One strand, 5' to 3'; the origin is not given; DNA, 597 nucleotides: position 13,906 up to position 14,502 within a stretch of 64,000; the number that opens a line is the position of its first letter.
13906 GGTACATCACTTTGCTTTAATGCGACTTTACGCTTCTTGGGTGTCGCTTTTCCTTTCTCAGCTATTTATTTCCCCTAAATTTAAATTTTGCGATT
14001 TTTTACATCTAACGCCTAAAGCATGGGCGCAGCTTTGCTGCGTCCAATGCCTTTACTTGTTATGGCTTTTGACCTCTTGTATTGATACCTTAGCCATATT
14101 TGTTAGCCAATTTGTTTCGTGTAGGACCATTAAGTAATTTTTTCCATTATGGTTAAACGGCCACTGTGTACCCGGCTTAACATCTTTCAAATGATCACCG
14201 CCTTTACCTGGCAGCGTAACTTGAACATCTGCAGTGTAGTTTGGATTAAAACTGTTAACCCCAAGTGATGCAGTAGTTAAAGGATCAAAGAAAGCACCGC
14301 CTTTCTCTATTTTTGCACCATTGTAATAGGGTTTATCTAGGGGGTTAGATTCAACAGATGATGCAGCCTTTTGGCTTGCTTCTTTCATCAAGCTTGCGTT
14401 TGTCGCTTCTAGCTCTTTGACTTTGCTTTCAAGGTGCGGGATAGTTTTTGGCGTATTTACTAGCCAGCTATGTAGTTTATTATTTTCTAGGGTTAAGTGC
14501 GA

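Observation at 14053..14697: First integron cassette encodes a membrane-anchored coiled-coil protein of unknown function with a TTG start and strong SD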

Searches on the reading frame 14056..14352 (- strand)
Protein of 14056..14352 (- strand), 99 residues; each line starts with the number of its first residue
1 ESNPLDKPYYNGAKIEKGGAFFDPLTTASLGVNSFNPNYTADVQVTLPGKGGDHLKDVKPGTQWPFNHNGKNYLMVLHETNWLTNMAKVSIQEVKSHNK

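Call 37: predict_structure(alignment_id=A4)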
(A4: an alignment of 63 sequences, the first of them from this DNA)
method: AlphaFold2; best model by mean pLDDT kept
length: 99 residues; sequences in the alignment: 63
mean_pLDDT: 94.9   pTM: 0.83
mean pLDDT of the five models: 94.9, 94.0, 93.1, 93.1, 92.1
residues with pLDDT >= 90: 88; 70-90: 6; 50-70: 4; < 50: 1
segments of 3 or more residues with pLDDT < 50: none
pLDDT, mean of each block of 10 residues (from residue 1): 82 98 98 98 97 98 97 98 98 83
secondary structure, 60 per line:
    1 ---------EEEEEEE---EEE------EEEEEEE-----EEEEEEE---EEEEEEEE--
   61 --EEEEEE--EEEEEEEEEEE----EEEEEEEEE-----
elements in order: E10-16 E20-22 E29-35 E41-47 E51-58 E63-68 E71-81 E86-94

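Call 41: fold_search(model_id=the predicted structure, library=pdb)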
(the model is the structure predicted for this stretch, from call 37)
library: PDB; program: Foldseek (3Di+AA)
matches with E <= 10: 1039; with E <= 0.001: 0
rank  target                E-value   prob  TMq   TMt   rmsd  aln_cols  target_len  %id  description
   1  4dx9_W                5.6e-02  0.75  0.30  0.24  11.3       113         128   11  ICAP1 in complex with integrin beta 1 cytoplasmic tail (released 2013-01-09)
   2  2vsm_A                7.0e-02  0.82  0.30  0.11   8.6        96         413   16  Nipah virus attachment glycoprotein in complex with human cell surface receptor ephrinB2 (released 2008-05-20)
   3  4dx8_A                7.4e-02  0.54  0.30  0.22  12.4       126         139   12  ICAP1 in complex with KRIT1 N-terminus (released 2013-01-09)
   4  3h71_A                7.8e-02  0.51  0.24  0.09   9.0        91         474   10  Crystal structure of Streptococcus pneumoniae D39 neuraminidase A precursor (NanA) (released 2009-05-12)
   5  2vsk_C                9.1e-02  0.72  0.30  0.11   8.7        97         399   16  Hendra virus attachment glycoprotein in complex with human cell surface receptor ephrinB2 (released 2008-05-20)
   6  4dx8_B                1.0e-01  0.54  0.31  0.23  11.9       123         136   12  ICAP1 in complex with KRIT1 N-terminus (released 2013-01-09)
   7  2ya7_A                1.1e-01  0.47  0.26  0.09   9.1        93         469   11  Crystal structure of Streptococcus pneumoniae NanA (TIGR4) in complex with Zanamivir (released 2011-04-27)
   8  2o62_A                1.1e-01  0.38  0.26  0.12  15.8       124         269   12  CRYSTAL STRUCTURE OF A PROTEIN WITH UNKNOWN FUNCTION FROM DUF3598 FAMILY (NPUN_R4044) FROM NOSTOC PUNCTIFORME PCC 7310 (released 2007-02-13)
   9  8hpy_D                1.2e-01  0.23  0.23  0.08  14.0       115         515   11  Crystal structure of human LGI1-ADAM22 complex (released 2023-12-13)
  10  2qpv_A                1.3e-01  0.35  0.27  0.21   9.1       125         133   13  Crystal structure of uncharacterized protein Atu1531 (released 2007-08-07)
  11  2flh_B                1.3e-01  0.20  0.23  0.16  11.3       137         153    8  Crystal structure of cytokinin-specific binding protein from mung bean in complex with cytokinin (released 2006-11-21)
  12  2vvz_A                1.5e-01  0.41  0.26  0.09   9.3        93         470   11  Structure of the catalytic domain of Streptococcus pneumoniae sialidase NanA (released 2008-06-24)
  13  7wmd                  1.5e-01  0.28  0.23  0.07  10.2       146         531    8  PQQ-dependent alcohol dehydrogenase detoxifying DON (released 2022-09-07)
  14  3h71_B                1.5e-01  0.25  0.23  0.08   9.4        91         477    9  Crystal structure of Streptococcus pneumoniae D39 neuraminidase A precursor (NanA) (released 2009-05-12)
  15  4jif_A                1.6e-01  0.54  0.31  0.25  11.4       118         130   11  Co-crystal structure of ICAP1 PTB domain in complex with a KRIT1 peptide (released 2013-05-01)
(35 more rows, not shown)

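Call 45: fold_search(model_id=the predicted structure, library=viral)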
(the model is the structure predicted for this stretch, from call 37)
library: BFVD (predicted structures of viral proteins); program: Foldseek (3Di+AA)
matches with E <= 10: 975; with E <= 0.001: 2
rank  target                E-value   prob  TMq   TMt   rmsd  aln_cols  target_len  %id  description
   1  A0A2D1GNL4            4.8e-05  1.00  0.67  0.38   3.8       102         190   17  (no name in the UniProt tables at hand)
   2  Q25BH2                1.5e-04  1.00  0.57  0.42   5.6        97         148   12  Putative transmembrane protein ORF23 [His1 virus (isolate Australia/Victoria)]
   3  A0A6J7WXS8            2.1e-03  1.00  0.47  0.45   9.7       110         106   10  Uncharacterized protein [uncultured Caudovirales phage]
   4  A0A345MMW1            1.5e-02  1.00  0.58  0.43   4.3       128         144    8  (no name in the UniProt tables at hand)
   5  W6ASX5                1.9e-02  1.00  0.60  0.52   6.4       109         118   12  (no name in the UniProt tables at hand)
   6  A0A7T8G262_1          2.8e-02  0.90  0.34  0.04  12.6       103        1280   14  Replicase large subunit [Soybean thrips virga-like virus 1]
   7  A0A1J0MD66            3.4e-02  1.00  0.51  0.50   4.4        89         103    4  (no name in the UniProt tables at hand)
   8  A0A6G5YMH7            3.4e-02  1.00  0.55  0.19   7.0       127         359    7  (no name in the UniProt tables at hand)
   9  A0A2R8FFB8            3.8e-02  0.99  0.52  0.51   4.8       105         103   10  Uncharacterized protein [Cedratvirus Zaza IHUMI]
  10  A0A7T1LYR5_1          4.7e-02  0.80  0.32  0.04  13.1       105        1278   10  Polyprotein [Shenzhen toga-like virus]
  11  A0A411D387            5.5e-02  0.80  0.33  0.08  11.6       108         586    7  Putative RNA-dependent RNA-polymerase (Fragment) [Bombus-associated virus Vir4]
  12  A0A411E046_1          6.1e-02  0.47  0.29  0.04  13.5       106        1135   12  (no name in the UniProt tables at hand)
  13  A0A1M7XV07            6.5e-02  0.85  0.41  0.36   6.1       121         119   16  Uncharacterized protein [Cedratvirus A11]
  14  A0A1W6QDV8            6.5e-02  0.51  0.29  0.04  12.1       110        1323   13  Polyprotein [Citrus virga-like virus]
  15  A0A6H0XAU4            6.8e-02  0.95  0.48  0.44   5.0       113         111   16  (no name in the UniProt tables at hand)
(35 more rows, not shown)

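Call 92: find_homologous_proteins(query=A4, max_evalue=0.001)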
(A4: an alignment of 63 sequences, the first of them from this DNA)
Query A4 (63 sequences) (99 aa, profile of the alignment): 1 proteins with E <= 0.001 among 890 candidates.
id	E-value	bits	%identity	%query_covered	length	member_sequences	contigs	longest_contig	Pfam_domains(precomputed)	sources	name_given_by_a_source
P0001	7.5e-28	114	100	100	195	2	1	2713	-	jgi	jgi:regulator of replication initiation timing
